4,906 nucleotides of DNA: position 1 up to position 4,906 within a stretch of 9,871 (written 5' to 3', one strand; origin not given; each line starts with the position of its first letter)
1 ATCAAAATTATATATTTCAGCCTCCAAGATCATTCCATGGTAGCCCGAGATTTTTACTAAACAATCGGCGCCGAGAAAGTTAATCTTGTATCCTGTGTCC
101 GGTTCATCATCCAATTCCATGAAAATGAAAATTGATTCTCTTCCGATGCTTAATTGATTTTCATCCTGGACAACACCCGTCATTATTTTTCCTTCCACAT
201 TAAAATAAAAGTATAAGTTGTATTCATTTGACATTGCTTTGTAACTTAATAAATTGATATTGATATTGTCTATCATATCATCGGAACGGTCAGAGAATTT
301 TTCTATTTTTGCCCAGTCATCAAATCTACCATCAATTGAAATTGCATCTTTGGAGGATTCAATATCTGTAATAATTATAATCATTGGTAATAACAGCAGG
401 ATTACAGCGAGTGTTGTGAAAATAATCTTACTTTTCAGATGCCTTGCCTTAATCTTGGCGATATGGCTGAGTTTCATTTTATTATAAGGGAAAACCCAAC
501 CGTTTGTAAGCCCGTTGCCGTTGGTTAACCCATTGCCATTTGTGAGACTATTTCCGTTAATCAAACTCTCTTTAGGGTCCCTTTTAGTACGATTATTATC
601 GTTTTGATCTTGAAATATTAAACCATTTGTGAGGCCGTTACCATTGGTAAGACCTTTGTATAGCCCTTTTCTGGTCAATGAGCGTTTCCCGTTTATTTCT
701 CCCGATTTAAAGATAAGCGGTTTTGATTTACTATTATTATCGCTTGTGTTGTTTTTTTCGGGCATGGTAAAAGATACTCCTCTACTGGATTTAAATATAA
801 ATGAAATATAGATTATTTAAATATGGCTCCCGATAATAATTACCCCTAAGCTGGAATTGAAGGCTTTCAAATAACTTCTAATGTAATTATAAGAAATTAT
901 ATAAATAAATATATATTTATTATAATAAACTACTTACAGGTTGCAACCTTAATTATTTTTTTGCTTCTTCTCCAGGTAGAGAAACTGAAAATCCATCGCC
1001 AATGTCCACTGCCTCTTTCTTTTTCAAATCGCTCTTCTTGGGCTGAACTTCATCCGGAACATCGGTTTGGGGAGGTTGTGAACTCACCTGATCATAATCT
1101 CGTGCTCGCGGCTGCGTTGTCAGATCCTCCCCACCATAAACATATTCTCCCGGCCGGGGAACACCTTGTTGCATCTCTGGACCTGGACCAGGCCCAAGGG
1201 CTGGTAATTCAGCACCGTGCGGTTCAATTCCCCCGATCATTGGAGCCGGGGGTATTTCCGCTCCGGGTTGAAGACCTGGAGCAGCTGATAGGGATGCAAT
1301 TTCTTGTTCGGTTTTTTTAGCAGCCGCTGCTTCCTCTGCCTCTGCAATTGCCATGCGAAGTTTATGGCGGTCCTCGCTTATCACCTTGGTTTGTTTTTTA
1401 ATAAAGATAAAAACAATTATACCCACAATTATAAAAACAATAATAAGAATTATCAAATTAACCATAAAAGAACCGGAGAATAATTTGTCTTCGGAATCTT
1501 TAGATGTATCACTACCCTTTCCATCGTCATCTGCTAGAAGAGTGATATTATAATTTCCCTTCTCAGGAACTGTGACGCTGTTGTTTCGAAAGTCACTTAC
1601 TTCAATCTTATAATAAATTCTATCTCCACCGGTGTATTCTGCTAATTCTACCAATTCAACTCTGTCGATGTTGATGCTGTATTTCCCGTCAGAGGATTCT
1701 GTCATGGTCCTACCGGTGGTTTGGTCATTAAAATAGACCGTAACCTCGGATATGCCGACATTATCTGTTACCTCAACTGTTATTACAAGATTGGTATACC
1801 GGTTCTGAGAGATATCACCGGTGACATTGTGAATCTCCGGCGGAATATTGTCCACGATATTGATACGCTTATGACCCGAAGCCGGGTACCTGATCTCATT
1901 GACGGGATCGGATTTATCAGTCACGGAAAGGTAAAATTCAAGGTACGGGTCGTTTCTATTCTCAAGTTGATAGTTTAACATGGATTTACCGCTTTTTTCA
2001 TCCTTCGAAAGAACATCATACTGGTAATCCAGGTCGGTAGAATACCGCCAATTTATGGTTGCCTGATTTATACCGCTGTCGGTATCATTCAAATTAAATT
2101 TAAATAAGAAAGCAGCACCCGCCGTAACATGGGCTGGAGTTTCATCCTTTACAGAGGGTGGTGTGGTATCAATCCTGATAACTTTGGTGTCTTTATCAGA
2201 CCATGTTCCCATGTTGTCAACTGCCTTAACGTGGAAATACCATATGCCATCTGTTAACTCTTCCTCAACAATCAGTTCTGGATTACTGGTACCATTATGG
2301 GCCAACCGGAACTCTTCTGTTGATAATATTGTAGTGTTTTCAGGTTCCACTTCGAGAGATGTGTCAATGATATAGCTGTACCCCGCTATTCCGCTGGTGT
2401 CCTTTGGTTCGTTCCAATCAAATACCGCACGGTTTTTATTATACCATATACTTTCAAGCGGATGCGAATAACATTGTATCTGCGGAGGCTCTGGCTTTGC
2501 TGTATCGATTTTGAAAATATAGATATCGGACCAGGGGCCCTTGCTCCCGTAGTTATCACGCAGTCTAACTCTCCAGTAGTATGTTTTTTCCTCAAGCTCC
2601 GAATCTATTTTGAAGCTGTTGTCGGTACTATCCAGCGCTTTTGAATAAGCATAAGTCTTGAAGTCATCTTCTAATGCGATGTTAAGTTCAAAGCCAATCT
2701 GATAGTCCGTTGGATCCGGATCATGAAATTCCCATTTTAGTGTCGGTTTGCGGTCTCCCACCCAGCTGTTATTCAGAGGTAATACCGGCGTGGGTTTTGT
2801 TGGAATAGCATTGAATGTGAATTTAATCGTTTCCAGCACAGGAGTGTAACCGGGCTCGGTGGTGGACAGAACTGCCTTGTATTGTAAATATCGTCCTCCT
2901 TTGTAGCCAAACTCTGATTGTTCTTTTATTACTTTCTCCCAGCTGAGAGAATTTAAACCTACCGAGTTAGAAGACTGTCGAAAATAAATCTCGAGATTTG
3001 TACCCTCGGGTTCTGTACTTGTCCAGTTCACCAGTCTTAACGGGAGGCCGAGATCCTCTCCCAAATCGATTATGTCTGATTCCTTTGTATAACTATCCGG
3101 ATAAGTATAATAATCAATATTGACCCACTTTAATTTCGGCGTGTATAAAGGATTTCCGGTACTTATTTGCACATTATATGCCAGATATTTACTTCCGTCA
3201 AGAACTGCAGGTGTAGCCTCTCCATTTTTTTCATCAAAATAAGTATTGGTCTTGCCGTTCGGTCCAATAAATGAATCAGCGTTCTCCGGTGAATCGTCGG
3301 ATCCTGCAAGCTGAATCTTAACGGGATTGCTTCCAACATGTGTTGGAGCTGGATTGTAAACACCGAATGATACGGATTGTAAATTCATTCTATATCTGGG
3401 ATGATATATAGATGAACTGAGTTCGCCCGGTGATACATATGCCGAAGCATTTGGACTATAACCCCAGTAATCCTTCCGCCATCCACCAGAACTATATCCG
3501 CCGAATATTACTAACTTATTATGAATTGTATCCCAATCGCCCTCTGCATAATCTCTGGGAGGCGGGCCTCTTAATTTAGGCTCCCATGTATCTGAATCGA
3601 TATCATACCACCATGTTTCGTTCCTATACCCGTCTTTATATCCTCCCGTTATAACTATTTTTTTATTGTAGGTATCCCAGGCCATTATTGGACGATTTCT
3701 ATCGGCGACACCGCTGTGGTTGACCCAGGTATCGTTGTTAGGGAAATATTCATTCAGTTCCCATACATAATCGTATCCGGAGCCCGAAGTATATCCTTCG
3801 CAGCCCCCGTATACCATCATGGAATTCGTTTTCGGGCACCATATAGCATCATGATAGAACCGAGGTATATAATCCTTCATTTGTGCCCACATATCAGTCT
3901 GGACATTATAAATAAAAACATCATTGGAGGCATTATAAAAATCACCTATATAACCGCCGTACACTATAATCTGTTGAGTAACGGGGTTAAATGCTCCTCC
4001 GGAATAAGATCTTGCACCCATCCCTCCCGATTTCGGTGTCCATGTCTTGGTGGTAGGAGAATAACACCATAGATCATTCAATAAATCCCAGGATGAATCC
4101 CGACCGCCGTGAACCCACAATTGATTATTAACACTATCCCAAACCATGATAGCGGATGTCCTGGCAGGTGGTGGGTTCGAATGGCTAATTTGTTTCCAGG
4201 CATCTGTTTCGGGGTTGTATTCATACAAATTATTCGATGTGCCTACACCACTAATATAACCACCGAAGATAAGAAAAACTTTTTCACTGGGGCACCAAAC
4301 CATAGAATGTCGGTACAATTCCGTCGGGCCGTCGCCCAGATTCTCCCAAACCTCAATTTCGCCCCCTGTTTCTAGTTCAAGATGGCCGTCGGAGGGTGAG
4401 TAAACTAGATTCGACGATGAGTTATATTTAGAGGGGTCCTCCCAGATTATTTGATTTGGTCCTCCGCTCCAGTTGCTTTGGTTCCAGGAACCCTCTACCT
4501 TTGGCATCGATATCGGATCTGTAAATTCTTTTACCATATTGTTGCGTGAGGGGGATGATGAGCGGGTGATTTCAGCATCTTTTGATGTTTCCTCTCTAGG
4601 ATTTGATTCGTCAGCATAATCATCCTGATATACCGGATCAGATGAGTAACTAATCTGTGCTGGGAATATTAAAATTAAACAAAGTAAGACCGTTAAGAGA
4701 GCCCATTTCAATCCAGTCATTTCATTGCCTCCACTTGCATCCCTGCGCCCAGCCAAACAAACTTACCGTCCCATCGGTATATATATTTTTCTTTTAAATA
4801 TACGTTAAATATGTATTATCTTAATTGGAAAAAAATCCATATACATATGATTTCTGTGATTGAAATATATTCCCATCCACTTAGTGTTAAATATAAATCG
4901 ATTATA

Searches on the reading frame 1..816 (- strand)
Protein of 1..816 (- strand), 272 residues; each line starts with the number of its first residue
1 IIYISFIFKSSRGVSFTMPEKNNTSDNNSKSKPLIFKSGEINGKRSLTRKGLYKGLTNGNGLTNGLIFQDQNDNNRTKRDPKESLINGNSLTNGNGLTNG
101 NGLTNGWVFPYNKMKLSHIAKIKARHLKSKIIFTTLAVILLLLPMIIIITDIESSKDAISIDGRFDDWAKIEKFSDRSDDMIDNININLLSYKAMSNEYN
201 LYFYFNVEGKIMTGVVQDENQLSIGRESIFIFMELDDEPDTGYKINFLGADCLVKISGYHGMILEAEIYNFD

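Call 7: search_protein_families(library=pfam, proteins=[window:1-816:-], max_evalue=0.1)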
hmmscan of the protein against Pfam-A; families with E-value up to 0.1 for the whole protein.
window:1-816:- (272 aa): 0 families

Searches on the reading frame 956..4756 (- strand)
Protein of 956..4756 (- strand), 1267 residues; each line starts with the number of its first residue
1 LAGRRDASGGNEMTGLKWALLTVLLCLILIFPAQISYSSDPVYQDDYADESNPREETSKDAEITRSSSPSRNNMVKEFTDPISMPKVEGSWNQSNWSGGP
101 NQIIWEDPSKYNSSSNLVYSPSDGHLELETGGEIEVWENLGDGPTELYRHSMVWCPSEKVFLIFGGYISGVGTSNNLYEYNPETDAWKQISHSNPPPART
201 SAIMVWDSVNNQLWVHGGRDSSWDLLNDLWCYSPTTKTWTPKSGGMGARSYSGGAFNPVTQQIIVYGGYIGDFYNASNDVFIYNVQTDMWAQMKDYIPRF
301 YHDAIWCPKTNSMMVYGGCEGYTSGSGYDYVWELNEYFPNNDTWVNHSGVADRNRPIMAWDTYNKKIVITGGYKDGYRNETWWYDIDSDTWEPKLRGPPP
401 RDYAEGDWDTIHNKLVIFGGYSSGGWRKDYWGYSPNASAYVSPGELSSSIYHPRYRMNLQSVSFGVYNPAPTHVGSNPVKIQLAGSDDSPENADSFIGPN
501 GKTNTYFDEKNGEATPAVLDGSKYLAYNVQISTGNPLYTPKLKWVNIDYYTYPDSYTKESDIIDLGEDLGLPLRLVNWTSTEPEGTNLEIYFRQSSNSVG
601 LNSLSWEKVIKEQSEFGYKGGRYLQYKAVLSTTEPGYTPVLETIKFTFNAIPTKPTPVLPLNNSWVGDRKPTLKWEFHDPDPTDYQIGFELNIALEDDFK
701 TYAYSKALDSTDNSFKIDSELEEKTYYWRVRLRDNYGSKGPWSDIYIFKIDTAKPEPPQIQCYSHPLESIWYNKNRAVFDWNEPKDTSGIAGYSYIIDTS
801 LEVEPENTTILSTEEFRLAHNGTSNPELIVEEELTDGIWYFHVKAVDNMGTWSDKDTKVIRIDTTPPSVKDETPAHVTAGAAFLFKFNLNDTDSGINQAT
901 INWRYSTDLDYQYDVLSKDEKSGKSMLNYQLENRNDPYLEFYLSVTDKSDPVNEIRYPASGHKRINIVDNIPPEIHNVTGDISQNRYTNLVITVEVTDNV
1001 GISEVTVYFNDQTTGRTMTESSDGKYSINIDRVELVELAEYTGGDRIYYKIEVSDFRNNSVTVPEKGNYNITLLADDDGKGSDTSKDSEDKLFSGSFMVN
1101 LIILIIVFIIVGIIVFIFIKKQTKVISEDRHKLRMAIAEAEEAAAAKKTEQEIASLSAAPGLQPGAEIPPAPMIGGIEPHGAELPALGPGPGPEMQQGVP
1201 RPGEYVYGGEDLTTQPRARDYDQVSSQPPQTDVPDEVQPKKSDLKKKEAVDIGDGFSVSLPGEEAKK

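Call 7: search_protein_families(library=pfam, proteins=[window:956-4756:-], max_evalue=0.1)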
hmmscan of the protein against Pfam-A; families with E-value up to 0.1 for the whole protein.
window:956-4756:- (1267 aa): 13 families
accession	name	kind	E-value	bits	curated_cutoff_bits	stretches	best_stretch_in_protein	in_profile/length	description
PF24681.1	Kelch_KLHDC2_KLHL20_DRC7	-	6.3e-35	120.9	50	2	137-294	41-195/221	KLHDC2/KLHL20/DRC7 Kelch-repeats domain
PF24981.1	Beta-prop_ATRN-LZTR1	-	1e-27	97.6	50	3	196-348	37-196/289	Attractin/LZTR1 beta-propeller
PF13415.12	Kelch_3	-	1.6e-23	82.8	22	3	210-251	1-42/48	Galactose oxidase, central domain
PF13964.12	Kelch_6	-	1.9e-19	69.3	25.3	3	208-241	9-42/50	Kelch motif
PF13418.12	Kelch_4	-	3.8e-18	65.6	21.6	4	210-241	12-43/49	Galactose oxidase, central domain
PF01344.31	Kelch_1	-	8.3e-18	64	20.1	4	208-241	9-41/46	Kelch motif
PF07646.21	Kelch_2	-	1.8e-14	53.3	21.3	2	148-189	3-43/48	Kelch motif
PF25788.1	Ig_Rha78A_N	-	1e-06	29.4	27.4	1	666-749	15-100/105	Rha78A-like, N-terminal immunoglobulin domain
PF19077.6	Big_13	-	3.7e-05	24.6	27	0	818-864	56-102/102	Bacterial Ig-like domain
PF17957.7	Big_7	-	0.00019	22.4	24.1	1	988-1033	18-59/70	Bacterial Ig domain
PF13273.12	DUF4064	-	0.0023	18.6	32.1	1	1080-1125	43-87/102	Protein of unknown function (DUF4064)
PF12768.13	Rax2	-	0.011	15.6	28.8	1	151-219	78-144/254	Rax2 C-terminal beta propeller domain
PF06024.17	Orf78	-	0.063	14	29.4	0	1062-1127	31-94/101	Orf78 (ac78)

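Call 25: find_encoding_contigs(protein=window:956-4720:-, flank=10000, max_places=10)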
Protein window:956-4720:- (1255 aa): no gene with exactly this product is on record in the collection.
